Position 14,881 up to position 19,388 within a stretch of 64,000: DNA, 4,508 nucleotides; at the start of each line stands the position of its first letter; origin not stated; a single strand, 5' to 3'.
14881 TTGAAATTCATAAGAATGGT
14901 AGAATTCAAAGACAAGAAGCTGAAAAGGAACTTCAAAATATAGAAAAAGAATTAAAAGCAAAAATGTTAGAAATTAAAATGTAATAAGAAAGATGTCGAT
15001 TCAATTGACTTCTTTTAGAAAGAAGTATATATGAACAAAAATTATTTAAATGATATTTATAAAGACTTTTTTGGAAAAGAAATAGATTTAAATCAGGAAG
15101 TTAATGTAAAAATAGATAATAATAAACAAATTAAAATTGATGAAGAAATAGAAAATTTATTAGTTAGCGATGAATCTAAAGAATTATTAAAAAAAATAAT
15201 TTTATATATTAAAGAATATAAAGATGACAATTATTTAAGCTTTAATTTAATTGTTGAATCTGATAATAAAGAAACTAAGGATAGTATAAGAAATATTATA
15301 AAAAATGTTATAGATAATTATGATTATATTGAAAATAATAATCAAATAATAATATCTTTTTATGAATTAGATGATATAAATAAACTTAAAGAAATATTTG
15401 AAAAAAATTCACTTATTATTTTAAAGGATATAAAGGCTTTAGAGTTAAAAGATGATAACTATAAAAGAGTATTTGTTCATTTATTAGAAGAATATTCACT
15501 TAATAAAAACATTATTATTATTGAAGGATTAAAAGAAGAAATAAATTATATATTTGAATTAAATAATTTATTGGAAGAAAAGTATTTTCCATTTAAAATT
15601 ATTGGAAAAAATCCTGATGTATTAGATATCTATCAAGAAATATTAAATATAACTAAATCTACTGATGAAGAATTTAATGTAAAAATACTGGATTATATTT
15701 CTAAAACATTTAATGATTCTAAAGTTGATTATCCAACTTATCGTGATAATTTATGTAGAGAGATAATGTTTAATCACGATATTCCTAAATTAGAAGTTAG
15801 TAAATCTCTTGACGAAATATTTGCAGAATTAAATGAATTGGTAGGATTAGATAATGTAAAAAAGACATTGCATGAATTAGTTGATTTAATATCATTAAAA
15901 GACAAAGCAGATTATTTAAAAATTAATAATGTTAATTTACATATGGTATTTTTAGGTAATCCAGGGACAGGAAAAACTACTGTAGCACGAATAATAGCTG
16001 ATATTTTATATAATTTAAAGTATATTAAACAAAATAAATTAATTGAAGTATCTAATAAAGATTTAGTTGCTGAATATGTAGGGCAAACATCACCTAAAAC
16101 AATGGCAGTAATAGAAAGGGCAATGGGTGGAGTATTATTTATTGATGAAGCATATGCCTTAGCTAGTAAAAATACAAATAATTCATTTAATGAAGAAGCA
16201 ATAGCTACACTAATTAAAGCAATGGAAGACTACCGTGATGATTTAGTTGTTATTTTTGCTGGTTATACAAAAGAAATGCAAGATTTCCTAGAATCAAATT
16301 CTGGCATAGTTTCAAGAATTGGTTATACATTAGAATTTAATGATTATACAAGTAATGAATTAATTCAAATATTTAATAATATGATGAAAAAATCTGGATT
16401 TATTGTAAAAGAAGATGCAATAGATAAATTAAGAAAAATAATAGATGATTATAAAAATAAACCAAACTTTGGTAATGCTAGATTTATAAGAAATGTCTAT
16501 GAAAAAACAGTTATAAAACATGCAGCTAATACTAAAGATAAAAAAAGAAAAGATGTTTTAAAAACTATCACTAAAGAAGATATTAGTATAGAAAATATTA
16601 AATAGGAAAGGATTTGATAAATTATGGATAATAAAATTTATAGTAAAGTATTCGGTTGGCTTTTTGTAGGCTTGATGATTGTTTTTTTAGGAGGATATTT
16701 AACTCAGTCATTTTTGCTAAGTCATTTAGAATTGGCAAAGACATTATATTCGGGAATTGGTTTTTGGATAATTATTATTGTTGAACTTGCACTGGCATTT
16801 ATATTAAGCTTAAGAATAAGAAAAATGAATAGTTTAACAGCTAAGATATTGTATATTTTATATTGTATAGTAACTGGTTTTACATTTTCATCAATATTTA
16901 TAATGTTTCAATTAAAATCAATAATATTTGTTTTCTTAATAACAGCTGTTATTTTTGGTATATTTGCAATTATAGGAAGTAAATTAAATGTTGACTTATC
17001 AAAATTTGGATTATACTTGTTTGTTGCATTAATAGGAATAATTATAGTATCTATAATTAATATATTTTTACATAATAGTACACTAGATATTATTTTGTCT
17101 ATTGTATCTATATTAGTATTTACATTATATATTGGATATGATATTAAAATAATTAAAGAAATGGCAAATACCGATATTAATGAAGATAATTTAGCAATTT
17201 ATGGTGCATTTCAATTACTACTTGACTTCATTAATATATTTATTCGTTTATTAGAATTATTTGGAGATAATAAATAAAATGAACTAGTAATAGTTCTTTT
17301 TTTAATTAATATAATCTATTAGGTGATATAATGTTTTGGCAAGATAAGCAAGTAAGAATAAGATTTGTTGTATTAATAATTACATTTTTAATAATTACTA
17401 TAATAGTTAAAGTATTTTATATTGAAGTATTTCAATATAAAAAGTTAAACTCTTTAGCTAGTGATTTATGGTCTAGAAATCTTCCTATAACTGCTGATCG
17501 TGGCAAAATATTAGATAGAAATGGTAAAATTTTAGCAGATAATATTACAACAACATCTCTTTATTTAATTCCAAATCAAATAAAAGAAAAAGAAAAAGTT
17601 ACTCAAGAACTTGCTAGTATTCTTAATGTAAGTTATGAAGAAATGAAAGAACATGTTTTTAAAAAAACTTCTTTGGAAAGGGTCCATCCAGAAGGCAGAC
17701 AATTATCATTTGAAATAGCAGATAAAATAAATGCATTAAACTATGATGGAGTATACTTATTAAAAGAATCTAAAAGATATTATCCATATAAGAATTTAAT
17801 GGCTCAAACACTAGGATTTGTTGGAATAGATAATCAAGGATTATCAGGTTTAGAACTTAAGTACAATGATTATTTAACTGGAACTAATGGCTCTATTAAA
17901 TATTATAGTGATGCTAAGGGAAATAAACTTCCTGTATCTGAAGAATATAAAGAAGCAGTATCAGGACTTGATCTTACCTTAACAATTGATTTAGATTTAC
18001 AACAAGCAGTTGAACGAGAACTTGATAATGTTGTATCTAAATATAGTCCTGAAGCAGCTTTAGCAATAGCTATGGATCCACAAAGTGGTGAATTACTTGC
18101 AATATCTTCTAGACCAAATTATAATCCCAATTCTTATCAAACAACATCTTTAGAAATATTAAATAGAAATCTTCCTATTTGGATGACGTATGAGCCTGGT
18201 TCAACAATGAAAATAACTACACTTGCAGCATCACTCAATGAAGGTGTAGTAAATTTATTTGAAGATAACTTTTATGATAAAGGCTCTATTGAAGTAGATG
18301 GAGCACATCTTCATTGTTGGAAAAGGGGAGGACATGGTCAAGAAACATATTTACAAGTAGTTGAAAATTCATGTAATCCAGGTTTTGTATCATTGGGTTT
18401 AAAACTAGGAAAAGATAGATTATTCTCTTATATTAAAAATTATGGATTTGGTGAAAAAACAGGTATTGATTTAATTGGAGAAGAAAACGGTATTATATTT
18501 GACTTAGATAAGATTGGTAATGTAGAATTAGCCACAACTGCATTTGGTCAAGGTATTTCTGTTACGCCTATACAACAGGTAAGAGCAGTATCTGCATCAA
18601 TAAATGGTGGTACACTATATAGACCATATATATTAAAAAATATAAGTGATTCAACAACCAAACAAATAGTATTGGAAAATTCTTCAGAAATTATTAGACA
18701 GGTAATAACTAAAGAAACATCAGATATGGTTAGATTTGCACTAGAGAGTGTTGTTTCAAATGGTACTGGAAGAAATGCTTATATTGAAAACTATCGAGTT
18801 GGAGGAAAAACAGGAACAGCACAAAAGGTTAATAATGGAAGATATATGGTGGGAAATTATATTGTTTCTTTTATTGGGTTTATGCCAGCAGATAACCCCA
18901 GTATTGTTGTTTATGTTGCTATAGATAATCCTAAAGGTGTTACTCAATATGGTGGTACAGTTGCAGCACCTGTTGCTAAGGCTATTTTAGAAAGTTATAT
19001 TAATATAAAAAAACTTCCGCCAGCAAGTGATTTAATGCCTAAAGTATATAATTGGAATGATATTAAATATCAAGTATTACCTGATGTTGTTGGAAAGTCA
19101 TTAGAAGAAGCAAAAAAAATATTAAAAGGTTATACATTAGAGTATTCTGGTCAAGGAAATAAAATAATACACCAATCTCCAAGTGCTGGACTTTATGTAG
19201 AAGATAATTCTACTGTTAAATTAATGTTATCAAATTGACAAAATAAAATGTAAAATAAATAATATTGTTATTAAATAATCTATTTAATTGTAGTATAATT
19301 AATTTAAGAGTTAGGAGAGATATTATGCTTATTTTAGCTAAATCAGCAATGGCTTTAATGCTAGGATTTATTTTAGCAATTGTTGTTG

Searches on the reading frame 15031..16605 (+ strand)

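Call 47: search_protein_families(library=pfam, proteins=[window:15031-16605:+], max_evalue=0.01)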
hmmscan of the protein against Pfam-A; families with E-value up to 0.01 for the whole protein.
window:15031-16605:+ (524 aa): 8 families
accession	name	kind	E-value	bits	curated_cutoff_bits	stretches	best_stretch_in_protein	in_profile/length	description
PF00004.35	AAA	-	1e-19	71.7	21.2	1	305-424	1-119/131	ATPase family associated with various cellular activities (AAA)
PF17866.7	AAA_lid_6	-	1.6e-13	50.9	24.3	1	461-518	1-60/60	AAA lid domain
PF05496.18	RuvB_N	-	1e-06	29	27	1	267-407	6-117/159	Holliday junction DNA helicase RuvB P-loop domain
PF01078.27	Mg_chelatase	-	3.8e-05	23.6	20.3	1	304-343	24-60/207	Magnesium chelatase, subunit ChlI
PF07728.20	AAA_5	-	5.4e-05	23.7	22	1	304-378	1-79/139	AAA domain (dynein-related subfamily)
PF13401.12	AAA_22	-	8.2e-05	23.4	27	0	304-412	7-123/130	AAA domain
PF00910.28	RNA_helicase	-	0.0036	18.2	21.5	0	306-353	2-51/105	RNA helicase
PF00158.32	Sigma54_activat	-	0.0045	17.1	20.2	0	297-377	17-105/168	Sigma-54 interaction domain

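Call 64: search_protein_families(library=ncbifam, proteins=[window:15031-16605:+], max_evalue=0.00001)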
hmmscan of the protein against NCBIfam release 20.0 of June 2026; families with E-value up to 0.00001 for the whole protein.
window:15031-16605:+ (524 aa): 10 families
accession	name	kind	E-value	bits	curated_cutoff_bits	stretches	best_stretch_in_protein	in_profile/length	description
TIGR02881.1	spore_V_K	equivalog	9.3e-75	251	422.95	1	265-518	3-261/261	stage V sporulation protein K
TIGR02880.1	cbbX_cfxQ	equivalog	4e-69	233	459.25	1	257-519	10-279/284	CbbX protein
TIGR03922.1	T7SS_EccA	equivalog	5.8e-62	210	466.65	1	258-518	266-548/557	type VII secretion AAA-ATPase EccA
NF042959.1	IteA_antiphage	equivalog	9.6e-11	41.4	510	1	274-470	98-284/367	anti-phage ATPase IteA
NF001679.0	PRK00440.1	equivalog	1.4e-08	34.2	303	1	279-516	16-242/322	replication factor C small subunit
TIGR00635.1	ruvB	equivalog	9.4e-08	31.4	299.05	1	267-407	3-114/305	Holliday junction branch migration DNA helicase RuvB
NF000868.0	PRK00080.1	equivalog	1.3e-07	30.8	282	1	267-465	24-206/330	Holliday junction branch migration DNA helicase RuvB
NF003069.1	PRK03992.1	subfamily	1.4e-07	31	500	1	253-386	119-245/379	proteasome-activating nucleotidase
TIGR01242.2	TIGR01242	subfamily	2.1e-06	27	500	1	254-395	103-239/362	proteasome-activating nucleotidase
TIGR02397.1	dnaX_nterm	equivalog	3.5e-06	26.5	250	0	296-328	30-62/355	DNA polymerase III subunit gamma/tau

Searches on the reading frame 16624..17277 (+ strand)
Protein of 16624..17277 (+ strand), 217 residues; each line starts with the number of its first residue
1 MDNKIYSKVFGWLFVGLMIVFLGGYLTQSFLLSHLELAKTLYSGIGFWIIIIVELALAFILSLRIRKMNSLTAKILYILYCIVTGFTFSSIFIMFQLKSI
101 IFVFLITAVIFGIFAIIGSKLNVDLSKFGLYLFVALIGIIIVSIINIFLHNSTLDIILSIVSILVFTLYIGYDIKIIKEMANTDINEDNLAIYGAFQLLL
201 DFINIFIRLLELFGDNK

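Call 85: search_protein_families(library=pfam, proteins=[window:16624-17277:+], max_evalue=0.01)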
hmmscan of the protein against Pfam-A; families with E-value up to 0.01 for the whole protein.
window:16624-17277:+ (217 aa): 1 family
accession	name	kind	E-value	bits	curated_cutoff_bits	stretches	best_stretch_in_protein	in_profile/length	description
PF01027.25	Bax1-I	-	2e-40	139.2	34.1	1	4-213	2-207/207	Inhibitor of apoptosis-promoting Bax1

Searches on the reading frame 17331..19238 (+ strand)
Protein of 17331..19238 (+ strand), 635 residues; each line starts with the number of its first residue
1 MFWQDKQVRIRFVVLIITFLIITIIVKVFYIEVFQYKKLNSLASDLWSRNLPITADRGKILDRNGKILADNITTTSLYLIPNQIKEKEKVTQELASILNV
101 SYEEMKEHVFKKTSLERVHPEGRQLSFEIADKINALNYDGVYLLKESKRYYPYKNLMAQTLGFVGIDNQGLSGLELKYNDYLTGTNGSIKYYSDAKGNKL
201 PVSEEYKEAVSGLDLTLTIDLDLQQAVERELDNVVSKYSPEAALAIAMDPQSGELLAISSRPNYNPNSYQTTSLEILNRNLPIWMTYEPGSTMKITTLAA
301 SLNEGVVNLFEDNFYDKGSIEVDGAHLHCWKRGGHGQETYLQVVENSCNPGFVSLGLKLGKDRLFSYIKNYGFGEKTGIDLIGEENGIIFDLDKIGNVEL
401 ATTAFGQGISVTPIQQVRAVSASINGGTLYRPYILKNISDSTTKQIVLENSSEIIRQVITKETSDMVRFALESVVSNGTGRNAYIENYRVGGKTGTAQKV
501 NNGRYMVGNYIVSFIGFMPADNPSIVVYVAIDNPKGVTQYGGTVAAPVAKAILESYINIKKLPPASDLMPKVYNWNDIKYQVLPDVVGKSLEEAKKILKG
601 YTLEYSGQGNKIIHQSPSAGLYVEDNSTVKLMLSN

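Call 64: search_protein_families(library=ncbifam, proteins=[window:17331-19238:+], max_evalue=0.00001)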
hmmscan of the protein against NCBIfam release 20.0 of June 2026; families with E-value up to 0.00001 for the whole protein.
window:17331-19238:+ (635 aa): 19 families
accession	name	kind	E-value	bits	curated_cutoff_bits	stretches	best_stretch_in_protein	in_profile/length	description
TIGR02214.1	spoVD_pbp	equivalog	2.1e-211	703.6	688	1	13-634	4-635/636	stage V sporulation protein D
TIGR03423.1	pbp2_mrdA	equivalog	7e-106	355.1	455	1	9-557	2-591/593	penicillin-binding protein 2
NF053573.1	PBP2_PenA_Neis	exception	5.8e-87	292.6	1105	1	7-566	25-570/572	peptidoglycan D,D-transpeptidase PBP2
NF011685.0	PRK15105.1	subfamily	4.2e-75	253.4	737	1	10-562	22-563/588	peptidoglycan glycosyltransferase FtsI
NF038271.1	strep_PBP2X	exception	1.2e-71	241.9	1050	1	12-632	34-688/750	penicillin-binding protein PBP2X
NF008061.0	PRK10795.1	equivalog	7.3e-41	140.5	962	1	12-553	23-613/634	peptidoglycan DD-transpeptidase MrdA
NF051842.1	PBP4_5_Efaec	equivalog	5.7e-40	137.3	700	1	54-498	162-614/668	penicillin-binding protein PBP4(5)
NF038278.1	strep_PBP2B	exception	1.8e-28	99.5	975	1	166-558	259-676/678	penicillin-binding protein PBP2B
TIGR02074.1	PBP_1a_fam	subfamily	1.1e-26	93.8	508.75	1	188-557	197-533/535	PBP1A family penicillin-binding protein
NF000237.1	MECA_PBP2A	equivalog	1.1e-20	73.5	750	1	53-549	147-653/668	PBP2a family beta-lactam-resistant peptidoglycan transpeptidase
NF000407.1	MECC_PBP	exception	3.7e-19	68.4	1500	1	54-549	145-650/665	PBP2a family beta-lactam-resistant peptidoglycan transpeptidase MecC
NF000408.1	MECA2_pure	exception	7.2e-18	64.1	1525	1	52-549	146-653/668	PBP2a family beta-lactam-resistant peptidoglycan transpeptidase MecA2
NF000409.1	MECA_pure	exception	6.1e-17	61.4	1490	1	54-550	148-654/668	PBP2a family beta-lactam-resistant peptidoglycan transpeptidase MecA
NF000410.1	MECA1_pure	exception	1.6e-15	56.3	1480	1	52-548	145-650/666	PBP2a family beta-lactam-resistant peptidoglycan transpeptidase MecA1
NF033378.1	MECD_PBP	exception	1.8e-15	56.3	1450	1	54-547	150-660/678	PBP2a family beta-lactam-resistant peptidoglycan transpeptidase MecD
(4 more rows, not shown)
